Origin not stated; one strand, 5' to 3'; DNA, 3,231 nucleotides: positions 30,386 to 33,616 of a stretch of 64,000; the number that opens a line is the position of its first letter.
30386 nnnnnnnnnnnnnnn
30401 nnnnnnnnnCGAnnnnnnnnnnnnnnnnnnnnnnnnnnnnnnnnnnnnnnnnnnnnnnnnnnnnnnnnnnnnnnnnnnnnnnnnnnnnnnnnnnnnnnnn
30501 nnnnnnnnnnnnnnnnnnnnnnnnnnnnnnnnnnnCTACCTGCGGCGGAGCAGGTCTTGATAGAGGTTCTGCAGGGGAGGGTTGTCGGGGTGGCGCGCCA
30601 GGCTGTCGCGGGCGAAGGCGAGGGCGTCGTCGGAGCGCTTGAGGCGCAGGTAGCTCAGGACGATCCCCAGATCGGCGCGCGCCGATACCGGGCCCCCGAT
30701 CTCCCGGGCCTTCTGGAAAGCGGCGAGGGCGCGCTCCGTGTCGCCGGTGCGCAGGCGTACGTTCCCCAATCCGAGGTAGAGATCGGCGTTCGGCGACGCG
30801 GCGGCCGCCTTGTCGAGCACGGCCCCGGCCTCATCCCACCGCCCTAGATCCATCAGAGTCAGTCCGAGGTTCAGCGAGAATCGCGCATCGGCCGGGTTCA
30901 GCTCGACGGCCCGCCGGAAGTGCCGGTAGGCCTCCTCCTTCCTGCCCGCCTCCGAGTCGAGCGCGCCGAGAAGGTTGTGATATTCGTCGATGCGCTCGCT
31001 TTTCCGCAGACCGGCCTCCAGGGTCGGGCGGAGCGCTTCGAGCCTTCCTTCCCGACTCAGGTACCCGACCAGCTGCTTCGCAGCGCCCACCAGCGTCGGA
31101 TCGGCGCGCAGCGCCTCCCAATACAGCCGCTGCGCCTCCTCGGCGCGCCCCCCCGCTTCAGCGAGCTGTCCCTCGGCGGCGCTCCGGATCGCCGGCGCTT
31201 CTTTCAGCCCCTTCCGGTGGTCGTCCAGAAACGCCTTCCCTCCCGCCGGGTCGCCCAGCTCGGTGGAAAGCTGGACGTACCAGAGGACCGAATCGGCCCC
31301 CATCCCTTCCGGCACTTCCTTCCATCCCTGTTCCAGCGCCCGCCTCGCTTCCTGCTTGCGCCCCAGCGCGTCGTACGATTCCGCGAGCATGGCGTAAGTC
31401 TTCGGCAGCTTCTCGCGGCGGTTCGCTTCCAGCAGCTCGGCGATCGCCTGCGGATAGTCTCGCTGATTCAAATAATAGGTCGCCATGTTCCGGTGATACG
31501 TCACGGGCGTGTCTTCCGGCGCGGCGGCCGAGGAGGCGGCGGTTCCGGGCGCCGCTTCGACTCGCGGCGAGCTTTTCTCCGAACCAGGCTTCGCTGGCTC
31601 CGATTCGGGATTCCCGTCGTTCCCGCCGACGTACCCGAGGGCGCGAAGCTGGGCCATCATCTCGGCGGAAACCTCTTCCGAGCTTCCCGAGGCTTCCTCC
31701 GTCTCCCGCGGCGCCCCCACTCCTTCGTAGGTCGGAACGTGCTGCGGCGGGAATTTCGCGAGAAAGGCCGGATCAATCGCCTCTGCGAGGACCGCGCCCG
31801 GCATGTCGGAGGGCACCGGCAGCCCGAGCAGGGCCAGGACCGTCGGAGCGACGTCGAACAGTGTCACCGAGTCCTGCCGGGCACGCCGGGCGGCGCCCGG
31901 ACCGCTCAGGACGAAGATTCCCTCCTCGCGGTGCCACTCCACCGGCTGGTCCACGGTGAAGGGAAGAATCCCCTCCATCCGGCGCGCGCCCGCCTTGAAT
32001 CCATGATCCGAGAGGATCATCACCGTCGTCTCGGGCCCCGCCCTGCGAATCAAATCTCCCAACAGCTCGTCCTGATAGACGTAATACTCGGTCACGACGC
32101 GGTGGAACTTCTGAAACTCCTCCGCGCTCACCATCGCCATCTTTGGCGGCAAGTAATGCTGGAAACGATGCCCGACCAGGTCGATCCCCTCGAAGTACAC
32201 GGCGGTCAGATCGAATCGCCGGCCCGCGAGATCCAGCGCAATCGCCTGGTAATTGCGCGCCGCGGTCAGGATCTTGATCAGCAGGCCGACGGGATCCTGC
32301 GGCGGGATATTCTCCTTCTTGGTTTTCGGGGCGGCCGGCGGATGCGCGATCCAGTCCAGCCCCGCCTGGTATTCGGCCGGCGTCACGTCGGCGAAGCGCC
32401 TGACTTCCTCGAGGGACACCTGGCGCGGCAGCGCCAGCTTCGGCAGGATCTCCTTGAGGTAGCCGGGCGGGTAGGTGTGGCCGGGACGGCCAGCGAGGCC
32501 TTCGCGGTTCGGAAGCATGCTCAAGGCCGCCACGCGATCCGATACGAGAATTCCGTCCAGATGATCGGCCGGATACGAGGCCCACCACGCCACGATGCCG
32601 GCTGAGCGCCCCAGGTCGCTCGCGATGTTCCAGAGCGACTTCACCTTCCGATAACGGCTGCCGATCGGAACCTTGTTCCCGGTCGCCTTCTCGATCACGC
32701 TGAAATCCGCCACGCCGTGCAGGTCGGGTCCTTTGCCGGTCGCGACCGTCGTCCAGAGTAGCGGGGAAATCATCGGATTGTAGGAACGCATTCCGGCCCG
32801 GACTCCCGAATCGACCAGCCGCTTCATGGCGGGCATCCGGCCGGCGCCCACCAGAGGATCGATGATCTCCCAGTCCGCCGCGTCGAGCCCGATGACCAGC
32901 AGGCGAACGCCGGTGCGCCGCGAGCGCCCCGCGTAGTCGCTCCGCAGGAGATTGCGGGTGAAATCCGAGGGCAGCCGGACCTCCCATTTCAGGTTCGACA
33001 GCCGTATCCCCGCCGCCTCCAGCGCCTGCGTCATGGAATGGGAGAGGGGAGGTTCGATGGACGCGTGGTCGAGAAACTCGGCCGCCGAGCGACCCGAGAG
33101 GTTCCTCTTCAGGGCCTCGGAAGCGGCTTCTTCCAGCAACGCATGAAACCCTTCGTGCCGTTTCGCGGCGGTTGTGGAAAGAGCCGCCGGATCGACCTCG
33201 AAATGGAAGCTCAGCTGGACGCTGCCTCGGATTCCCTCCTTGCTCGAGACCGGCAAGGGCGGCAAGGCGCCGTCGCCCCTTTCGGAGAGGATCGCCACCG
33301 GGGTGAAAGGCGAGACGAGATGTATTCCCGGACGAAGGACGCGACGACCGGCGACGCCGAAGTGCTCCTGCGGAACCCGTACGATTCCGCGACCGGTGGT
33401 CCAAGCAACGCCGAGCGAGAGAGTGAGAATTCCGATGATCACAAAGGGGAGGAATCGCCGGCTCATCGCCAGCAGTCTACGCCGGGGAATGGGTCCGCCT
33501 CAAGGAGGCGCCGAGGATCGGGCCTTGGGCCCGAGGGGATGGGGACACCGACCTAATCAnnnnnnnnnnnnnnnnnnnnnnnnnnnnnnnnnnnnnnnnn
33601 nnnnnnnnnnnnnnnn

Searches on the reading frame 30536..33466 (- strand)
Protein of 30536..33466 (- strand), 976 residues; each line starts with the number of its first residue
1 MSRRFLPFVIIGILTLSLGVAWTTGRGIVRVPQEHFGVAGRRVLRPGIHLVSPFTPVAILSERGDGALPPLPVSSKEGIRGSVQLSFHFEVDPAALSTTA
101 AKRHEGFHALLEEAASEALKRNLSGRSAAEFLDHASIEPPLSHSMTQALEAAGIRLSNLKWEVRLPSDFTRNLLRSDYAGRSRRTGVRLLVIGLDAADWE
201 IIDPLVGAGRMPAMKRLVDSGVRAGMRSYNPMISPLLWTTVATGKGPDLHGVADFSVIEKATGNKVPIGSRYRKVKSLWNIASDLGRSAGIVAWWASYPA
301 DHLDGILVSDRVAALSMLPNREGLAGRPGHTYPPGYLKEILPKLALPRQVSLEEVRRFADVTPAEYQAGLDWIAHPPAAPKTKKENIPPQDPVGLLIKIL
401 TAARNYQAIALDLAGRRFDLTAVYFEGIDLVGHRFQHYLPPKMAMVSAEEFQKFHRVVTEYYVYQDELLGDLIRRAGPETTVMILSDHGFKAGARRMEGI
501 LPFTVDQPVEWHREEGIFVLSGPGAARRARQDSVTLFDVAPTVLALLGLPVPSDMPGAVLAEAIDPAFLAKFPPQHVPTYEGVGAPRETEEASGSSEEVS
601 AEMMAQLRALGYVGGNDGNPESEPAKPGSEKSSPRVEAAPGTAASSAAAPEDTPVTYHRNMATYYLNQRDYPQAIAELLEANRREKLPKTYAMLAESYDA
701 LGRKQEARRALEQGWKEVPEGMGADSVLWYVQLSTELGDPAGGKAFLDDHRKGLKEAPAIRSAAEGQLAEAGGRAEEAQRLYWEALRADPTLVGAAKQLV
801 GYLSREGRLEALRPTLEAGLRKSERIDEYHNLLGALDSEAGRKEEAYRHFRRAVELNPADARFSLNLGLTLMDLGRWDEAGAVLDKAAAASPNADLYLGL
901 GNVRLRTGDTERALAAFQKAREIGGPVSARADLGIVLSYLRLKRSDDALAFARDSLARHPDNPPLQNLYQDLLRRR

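Call 73: search_protein_families(library=pfam, proteins=[window:30536-33466:-], max_evalue=0.00001)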
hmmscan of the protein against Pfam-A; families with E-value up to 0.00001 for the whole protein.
window:30536-33466:- (976 aa): 14 families
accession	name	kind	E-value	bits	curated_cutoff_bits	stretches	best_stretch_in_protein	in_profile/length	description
PF01663.27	Phosphodiest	-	4.9e-28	99.2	23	1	189-494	1-225/342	Type I phosphodiesterase / nucleotide pyrophosphatase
PF07719.23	TPR_2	-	1.1e-20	72.4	27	0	828-859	2-33/34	Tetratricopeptide repeat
PF13432.12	TPR_16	-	1.5e-18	67.4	32.7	2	839-894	9-64/65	Tetratricopeptide repeat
PF13428.12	TPR_14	-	1.2e-16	60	23.5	0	865-901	5-42/44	Tetratricopeptide repeat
PF14559.12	TPR_19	-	2.8e-15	56.8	25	1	839-897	3-61/68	Tetratricopeptide repeat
PF00515.34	TPR_1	-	1.7e-14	53.4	27.8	0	894-923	1-30/34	Tetratricopeptide repeat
PF13181.12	TPR_8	-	3e-14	52.3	25.7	0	829-859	3-33/34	Tetratricopeptide repeat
PF13424.12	TPR_12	-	9.1e-12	45.4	30.1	1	865-923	7-74/77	Tetratricopeptide repeat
PF12895.13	ANAPC3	-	7.3e-11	42.6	27.2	0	662-713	30-81/82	Anaphase-promoting complex, cyclosome, subunit 3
PF13431.12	TPR_17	-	1.6e-10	40.8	24.4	0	850-880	2-32/34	Tetratricopeptide repeat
PF13414.12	TPR_11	-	2e-08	34.2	26.8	0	840-875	7-42/42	TPR repeat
PF13174.12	TPR_6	-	2.3e-08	34.6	26.3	0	693-713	5-25/33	Tetratricopeptide repeat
PF13429.12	TPR_15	-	9.3e-08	32.3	26.2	1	829-921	148-241/280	Tetratricopeptide repeat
PF01145.31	Band_7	-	2.2e-06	28.3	23.6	1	34-160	13-141/176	SPFH domain / Band 7 family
